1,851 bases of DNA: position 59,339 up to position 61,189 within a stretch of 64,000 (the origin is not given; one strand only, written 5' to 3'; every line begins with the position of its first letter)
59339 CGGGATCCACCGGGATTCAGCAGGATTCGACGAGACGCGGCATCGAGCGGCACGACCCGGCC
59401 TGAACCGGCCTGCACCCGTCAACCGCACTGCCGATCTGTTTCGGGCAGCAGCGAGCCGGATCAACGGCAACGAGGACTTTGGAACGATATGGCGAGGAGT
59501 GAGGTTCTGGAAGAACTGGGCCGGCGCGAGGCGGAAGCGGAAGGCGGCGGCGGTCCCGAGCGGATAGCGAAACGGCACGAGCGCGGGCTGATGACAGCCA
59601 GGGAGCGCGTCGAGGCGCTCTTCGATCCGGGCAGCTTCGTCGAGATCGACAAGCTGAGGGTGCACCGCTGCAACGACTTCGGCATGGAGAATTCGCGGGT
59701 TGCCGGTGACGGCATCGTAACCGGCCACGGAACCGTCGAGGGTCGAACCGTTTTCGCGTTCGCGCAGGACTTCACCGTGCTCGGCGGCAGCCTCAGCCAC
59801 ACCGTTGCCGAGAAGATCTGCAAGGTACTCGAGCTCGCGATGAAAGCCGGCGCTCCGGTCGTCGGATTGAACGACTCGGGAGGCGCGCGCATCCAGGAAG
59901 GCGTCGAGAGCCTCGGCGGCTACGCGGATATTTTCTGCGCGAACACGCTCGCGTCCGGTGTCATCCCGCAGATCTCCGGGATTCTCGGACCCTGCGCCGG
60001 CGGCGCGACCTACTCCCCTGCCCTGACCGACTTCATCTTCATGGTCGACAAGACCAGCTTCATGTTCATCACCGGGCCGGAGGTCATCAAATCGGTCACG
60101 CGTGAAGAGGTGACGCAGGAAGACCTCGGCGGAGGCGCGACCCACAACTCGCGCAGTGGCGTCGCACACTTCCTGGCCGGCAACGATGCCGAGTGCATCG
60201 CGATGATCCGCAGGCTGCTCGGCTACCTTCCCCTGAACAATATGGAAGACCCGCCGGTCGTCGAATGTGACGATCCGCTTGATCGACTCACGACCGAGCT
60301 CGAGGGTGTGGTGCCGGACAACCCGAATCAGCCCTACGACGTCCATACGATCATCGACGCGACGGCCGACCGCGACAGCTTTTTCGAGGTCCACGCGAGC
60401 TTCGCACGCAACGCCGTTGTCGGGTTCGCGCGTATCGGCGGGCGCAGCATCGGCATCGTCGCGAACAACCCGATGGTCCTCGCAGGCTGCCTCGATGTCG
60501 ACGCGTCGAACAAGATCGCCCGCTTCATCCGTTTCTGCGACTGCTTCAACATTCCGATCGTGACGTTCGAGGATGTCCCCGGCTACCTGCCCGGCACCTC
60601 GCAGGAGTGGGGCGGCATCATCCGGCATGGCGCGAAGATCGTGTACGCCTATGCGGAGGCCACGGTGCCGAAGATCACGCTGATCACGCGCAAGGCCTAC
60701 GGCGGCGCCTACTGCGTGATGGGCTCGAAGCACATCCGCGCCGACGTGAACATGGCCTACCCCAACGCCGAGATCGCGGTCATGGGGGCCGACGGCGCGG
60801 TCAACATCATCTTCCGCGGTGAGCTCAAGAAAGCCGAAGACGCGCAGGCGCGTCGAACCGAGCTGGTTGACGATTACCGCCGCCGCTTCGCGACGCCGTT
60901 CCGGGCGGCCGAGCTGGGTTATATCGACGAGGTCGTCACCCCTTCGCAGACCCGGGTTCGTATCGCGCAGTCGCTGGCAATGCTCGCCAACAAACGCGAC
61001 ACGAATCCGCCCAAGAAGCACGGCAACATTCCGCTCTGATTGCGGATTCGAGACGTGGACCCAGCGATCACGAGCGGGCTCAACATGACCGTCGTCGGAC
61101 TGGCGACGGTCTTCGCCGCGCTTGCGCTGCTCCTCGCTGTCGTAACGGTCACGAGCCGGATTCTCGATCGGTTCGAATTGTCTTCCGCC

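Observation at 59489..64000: Complete Na+-translocating methylmalonyl-CoA decarboxylase operon (mmdA, delta, mmdC, mmdB) directly upstream of methylmalonyl-CoA mutase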

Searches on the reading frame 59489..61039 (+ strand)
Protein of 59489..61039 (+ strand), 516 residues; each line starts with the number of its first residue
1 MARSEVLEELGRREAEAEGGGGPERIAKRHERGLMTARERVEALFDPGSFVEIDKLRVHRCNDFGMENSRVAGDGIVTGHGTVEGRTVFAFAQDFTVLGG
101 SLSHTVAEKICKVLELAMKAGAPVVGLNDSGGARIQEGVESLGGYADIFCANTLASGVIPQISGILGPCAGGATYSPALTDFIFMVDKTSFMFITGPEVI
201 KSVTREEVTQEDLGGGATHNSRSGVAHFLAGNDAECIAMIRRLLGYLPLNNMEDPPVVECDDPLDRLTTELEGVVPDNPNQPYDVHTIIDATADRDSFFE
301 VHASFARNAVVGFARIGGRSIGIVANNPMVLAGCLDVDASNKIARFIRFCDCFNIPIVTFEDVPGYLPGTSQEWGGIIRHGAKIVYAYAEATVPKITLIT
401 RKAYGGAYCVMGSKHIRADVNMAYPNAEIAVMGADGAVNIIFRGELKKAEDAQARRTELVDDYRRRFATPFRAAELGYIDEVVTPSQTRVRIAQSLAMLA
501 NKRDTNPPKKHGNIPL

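Call 4: search_protein_families(library=pfam, proteins=[window:59489-61039:+])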
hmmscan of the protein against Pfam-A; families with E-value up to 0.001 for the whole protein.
window:59489-61039:+ (516 aa): 2 families
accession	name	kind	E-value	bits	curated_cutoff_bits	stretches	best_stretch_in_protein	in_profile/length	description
PF01039.27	Carboxyl_trans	-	1.5e-195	650.9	22.3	1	29-514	2-493/493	Carboxyl transferase domain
PF03255.19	ACCA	-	2.6e-10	40.4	23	1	341-454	134-243/310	Acetyl co-enzyme A carboxylase carboxyltransferase-like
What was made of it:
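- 59489..61039 (+): alpha subunit: PccB/12S-type acyl-CoA carboxyltransferase (MmdA-like), 516 aa. PF01039 E 1.5e-195 (call 4).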

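Call 5: search_protein_families(library=ncbifam, proteins=[window:59489-61039:+])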
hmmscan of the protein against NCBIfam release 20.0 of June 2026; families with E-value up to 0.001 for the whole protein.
window:59489-61039:+ (516 aa): 9 families
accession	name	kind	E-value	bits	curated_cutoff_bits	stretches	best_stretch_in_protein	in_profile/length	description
TIGR01117.1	mmdA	subfamily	8.2e-245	813.4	998.8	1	6-516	2-512/512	methylmalonyl-CoA decarboxylase subunit alpha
TIGR00515.1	accD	equivalog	1.5e-21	77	317.45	1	35-209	57-244/285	acetyl-CoA carboxylase, carboxyltransferase subunit beta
NF005530.0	PRK07189.1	equivalog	3.9e-19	68.9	228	1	35-202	16-191/303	biotin-independent malonate decarboxylase subunit beta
TIGR03133.1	malonate_beta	equivalog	9.1e-18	64.5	278.15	1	35-203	6-182/274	biotin-independent malonate decarboxylase subunit beta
NF041504.1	AccA_sub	subfamily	7.1e-12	45.3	300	2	332-415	72-156/257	carboxyltransferase subunit alpha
TIGR03134.1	malonate_gamma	equivalog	2.2e-09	37.2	237.15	1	307-443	21-171/258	biotin-independent malonate decarboxylase subunit gamma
NF004344.0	PRK05724.1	equivalog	2.9e-09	36.6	357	1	342-454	139-247/319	acetyl-CoA carboxylase carboxyltransferase subunit alpha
TIGR00513.1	accA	equivalog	1.1e-07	31.6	319.3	1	341-452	138-244/321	acetyl-CoA carboxylase carboxyl transferase subunit alpha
NF008971.0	PRK12319.1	equivalog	1.7e-05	24.5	406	0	340-453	84-193/256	acetyl-CoA carboxylase carboxyl transferase subunit alpha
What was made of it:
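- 59489..61039 (+): TIGR01117 mmdA aligns full length at 813 bits, below the cut-off of 998.8 (call 5).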

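Call 7: search_solved_structures(query=window:59489-61039:+, show_alignments=0)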
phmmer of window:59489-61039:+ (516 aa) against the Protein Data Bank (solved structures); distinct sequences matched with E-value up to 0.001: 74 (the best 60 are shown).
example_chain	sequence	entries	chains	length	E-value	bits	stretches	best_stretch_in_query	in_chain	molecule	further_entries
3n6r_B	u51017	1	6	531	1.3e-204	683.9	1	4-516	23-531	Propionyl-CoA carboxylase, beta subunit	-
1vrg_A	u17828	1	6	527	3.4e-202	675.9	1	5-516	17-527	propionyl-CoA carboxylase, beta subunit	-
6ybp_A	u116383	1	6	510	4.3e-198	662.4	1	5-516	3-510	Propionyl-CoA carboxylase beta chain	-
6ybq_A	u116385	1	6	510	4.4e-197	659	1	5-516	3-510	Propionyl-CoA carboxylase beta chain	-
8pn8_A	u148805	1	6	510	6.2e-197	658.5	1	5-516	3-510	Propionyl-CoA carboxylase beta chain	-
8pn7_A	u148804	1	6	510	5e-196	655.6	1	5-516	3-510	Propionyl-CoA carboxylase beta chain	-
7ybu_C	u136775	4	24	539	1.3e-194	650.8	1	8-516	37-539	Propionyl-CoA carboxylase beta chain, mitochondrial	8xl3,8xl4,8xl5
9wkr_G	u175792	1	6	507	1.4e-194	650.7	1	9-516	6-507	Propionyl-CoA carboxylase beta chain, mitochondrial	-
3ibb_A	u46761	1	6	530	1.8e-194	650.4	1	7-516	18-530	Propionyl-CoA carboxylase complex B subunit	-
3ib9_A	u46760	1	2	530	2.1e-194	650.2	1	7-516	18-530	Propionyl-CoA carboxylase complex B subunit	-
1xnw_A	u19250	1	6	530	2.3e-194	650.1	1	7-516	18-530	propionyl-CoA carboxylase complex B subunit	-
3iav_A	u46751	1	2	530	2.4e-194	650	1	7-516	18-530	Propionyl-CoA carboxylase complex B subunit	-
3mfm_C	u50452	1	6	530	4.3e-194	649.2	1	7-516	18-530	Propionyl-CoA carboxylase complex B subunit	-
1xnv_A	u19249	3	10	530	4.5e-194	649.1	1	7-516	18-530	propionyl-CoA carboxylase complex B subunit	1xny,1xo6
9t97_D5a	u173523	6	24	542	1.5e-183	614.4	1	7-516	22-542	Propionyl-CoA carboxylase beta chain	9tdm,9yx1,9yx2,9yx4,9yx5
3gf3_A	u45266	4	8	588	7.7e-29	104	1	27-492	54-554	Glutaconyl-CoA decarboxylase subunit A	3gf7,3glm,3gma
1pix_A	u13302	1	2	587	2.6e-24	89.1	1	8-489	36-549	Glutaconyl-CoA decarboxylase A subunit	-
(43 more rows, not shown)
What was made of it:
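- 59489..61039 (+): Best solved structures are PCC beta 3n6r at 684 bits and GcdA at 104 bits (call 7).
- On Na+-translocating methylmalonyl-CoA decarboxylase (Mmd): 12S subunit 576 bits (calls 4, 7).
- On Glutaconyl-CoA decarboxylase (Gcd): GcdA structures 3gf3 and 1pix score 104 and 89 bits, against 684 bits for PCC beta (call 7).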

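Call 31: search_solved_structures(query=window:59489-61039:+, max_evalue=1e-190, show_alignments=3)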
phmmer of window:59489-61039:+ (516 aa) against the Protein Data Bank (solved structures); distinct sequences matched with E-value up to 1e-190: 14.
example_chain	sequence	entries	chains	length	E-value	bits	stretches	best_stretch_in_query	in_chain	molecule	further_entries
3n6r_B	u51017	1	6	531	1.3e-204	683.9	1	4-516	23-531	Propionyl-CoA carboxylase, beta subunit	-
1vrg_A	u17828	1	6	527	3.4e-202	675.9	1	5-516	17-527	propionyl-CoA carboxylase, beta subunit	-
6ybp_A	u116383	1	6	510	4.3e-198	662.4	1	5-516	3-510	Propionyl-CoA carboxylase beta chain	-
6ybq_A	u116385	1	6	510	4.4e-197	659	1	5-516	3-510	Propionyl-CoA carboxylase beta chain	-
8pn8_A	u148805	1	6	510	6.2e-197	658.5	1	5-516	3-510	Propionyl-CoA carboxylase beta chain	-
8pn7_A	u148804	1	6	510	5e-196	655.6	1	5-516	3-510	Propionyl-CoA carboxylase beta chain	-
7ybu_C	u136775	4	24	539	1.3e-194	650.8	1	8-516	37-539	Propionyl-CoA carboxylase beta chain, mitochondrial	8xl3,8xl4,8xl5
9wkr_G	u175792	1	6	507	1.4e-194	650.7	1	9-516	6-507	Propionyl-CoA carboxylase beta chain, mitochondrial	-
3ibb_A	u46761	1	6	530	1.8e-194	650.4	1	7-516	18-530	Propionyl-CoA carboxylase complex B subunit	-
3ib9_A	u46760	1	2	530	2.1e-194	650.2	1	7-516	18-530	Propionyl-CoA carboxylase complex B subunit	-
1xnw_A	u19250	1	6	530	2.3e-194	650.1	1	7-516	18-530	propionyl-CoA carboxylase complex B subunit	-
3iav_A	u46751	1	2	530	2.4e-194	650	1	7-516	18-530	Propionyl-CoA carboxylase complex B subunit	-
3mfm_C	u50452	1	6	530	4.3e-194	649.2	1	7-516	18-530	Propionyl-CoA carboxylase complex B subunit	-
1xnv_A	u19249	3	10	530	4.5e-194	649.1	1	7-516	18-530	propionyl-CoA carboxylase complex B subunit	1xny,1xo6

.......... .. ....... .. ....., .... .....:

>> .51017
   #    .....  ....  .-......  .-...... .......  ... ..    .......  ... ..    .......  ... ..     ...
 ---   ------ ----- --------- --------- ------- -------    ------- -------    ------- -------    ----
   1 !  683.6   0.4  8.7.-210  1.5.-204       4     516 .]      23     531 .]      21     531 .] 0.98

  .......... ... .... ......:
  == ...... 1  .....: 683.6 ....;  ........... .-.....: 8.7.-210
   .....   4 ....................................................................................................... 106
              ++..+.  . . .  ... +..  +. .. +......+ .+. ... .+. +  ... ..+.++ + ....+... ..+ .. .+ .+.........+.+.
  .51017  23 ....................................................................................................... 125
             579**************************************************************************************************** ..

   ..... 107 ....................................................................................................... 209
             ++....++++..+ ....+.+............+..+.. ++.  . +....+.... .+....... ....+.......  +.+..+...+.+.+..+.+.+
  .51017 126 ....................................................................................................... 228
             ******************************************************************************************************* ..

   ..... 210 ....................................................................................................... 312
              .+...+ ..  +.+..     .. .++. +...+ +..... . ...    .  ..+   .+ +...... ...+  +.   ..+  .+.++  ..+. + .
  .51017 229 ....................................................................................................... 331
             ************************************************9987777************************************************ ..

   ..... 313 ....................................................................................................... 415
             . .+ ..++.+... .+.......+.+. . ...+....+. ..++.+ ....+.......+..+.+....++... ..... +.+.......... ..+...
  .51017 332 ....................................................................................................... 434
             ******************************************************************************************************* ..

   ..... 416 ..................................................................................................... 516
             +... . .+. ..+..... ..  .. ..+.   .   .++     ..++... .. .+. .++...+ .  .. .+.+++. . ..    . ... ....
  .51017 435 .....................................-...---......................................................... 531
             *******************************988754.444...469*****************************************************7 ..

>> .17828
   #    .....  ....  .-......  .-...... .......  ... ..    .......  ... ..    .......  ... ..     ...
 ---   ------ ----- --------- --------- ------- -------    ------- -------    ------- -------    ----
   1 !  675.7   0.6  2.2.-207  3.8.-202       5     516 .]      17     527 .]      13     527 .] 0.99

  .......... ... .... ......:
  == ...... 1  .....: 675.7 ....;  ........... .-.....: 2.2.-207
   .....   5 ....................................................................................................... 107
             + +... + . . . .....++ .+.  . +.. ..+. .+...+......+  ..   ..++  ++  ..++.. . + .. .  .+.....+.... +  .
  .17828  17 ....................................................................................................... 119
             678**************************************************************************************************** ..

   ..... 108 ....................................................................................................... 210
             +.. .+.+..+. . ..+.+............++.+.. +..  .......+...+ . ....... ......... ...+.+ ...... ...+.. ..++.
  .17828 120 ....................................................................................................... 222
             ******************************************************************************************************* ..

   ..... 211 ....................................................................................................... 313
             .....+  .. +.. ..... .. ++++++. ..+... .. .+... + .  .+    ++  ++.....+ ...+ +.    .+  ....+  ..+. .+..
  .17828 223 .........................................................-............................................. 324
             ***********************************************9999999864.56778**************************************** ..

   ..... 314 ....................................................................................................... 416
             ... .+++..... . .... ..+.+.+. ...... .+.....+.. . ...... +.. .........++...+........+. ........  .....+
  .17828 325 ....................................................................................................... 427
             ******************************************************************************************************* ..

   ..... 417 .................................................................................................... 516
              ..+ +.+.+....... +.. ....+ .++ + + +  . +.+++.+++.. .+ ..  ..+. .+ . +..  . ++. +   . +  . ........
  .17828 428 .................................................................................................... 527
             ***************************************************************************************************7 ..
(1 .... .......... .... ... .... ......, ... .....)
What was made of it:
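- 59489..61039 (+): The oxyanion motifs CAGGA and YGGAY are present (call 31).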
